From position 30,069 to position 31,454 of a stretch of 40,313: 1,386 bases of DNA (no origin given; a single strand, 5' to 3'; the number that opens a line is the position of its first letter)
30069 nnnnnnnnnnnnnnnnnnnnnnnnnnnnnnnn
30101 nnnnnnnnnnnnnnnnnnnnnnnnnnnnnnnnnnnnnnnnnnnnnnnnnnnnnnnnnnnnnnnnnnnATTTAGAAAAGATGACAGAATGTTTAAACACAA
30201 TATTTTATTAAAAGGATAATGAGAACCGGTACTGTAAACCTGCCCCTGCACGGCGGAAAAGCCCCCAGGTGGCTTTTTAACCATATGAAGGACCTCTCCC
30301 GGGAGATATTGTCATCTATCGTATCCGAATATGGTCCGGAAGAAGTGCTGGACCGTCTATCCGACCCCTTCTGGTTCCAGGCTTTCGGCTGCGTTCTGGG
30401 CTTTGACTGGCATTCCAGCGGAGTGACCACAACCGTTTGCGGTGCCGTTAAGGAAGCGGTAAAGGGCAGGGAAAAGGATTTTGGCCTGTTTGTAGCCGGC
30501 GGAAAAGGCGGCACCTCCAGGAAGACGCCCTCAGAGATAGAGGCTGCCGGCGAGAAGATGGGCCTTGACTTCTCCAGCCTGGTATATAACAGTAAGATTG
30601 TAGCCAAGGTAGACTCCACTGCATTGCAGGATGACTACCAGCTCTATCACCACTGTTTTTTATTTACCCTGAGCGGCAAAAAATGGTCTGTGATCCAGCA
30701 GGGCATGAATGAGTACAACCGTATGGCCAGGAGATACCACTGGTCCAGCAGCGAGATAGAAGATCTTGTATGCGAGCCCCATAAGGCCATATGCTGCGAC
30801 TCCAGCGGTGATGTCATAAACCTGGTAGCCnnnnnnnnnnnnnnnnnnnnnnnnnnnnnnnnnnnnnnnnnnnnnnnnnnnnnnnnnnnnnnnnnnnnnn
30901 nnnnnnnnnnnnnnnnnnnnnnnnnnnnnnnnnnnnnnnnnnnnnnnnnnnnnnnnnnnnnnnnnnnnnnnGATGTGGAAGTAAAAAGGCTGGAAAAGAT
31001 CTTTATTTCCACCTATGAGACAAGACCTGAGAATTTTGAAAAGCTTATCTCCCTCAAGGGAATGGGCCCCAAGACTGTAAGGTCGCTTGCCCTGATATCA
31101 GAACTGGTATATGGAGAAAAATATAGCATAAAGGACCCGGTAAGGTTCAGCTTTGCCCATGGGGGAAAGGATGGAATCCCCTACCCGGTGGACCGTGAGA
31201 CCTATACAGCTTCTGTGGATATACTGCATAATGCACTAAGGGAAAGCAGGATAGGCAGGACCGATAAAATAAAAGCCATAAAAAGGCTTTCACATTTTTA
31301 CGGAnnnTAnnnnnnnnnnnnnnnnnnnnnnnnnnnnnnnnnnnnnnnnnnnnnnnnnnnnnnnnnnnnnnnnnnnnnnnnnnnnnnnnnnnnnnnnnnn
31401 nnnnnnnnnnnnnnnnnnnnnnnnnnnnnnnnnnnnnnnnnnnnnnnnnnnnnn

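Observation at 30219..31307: DUF763-like protein translationally coupled to PolX: candidate new DNA-repair factor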

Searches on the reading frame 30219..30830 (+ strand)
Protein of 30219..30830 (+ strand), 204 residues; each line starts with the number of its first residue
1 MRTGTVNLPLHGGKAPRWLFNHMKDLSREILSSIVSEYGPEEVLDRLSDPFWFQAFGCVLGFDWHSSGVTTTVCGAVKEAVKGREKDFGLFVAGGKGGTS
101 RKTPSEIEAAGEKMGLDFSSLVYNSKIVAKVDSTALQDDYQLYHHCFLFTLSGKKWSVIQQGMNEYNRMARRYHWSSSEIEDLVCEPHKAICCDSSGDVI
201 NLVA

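Call 38: search_protein_families(library=pfam, proteins=[window:30219-30830:+], max_evalue=10)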
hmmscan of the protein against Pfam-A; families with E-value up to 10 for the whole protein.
window:30219-30830:+ (204 aa): 1 family
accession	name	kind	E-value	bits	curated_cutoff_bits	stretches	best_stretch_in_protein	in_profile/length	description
PF05559.16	DUF763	-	5.8e-93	312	35.5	1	4-204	1-200/319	Protein of unknown function (DUF763)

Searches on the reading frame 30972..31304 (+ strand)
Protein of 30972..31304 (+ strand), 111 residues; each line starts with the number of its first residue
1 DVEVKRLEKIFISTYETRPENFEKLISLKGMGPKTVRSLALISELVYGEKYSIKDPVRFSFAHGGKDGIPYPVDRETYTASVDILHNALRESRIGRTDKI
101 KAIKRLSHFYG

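Call 38: search_protein_families(library=pfam, proteins=[window:30972-31304:+], max_evalue=10)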
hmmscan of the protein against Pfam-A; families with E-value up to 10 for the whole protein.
window:30972-31304:+ (111 aa): 3 families
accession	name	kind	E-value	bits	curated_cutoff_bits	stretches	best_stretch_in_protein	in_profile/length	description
PF05559.16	DUF763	-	1.5e-28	100.4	35.5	1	4-73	250-319/319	Protein of unknown function (DUF763)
PF14520.12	HHH_5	-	0.007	17.3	27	1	22-40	1-19/57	Helix-hairpin-helix domain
PF00633.29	HHH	-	0.014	15.7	24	1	19-40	7-28/30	Helix-hairpin-helix motif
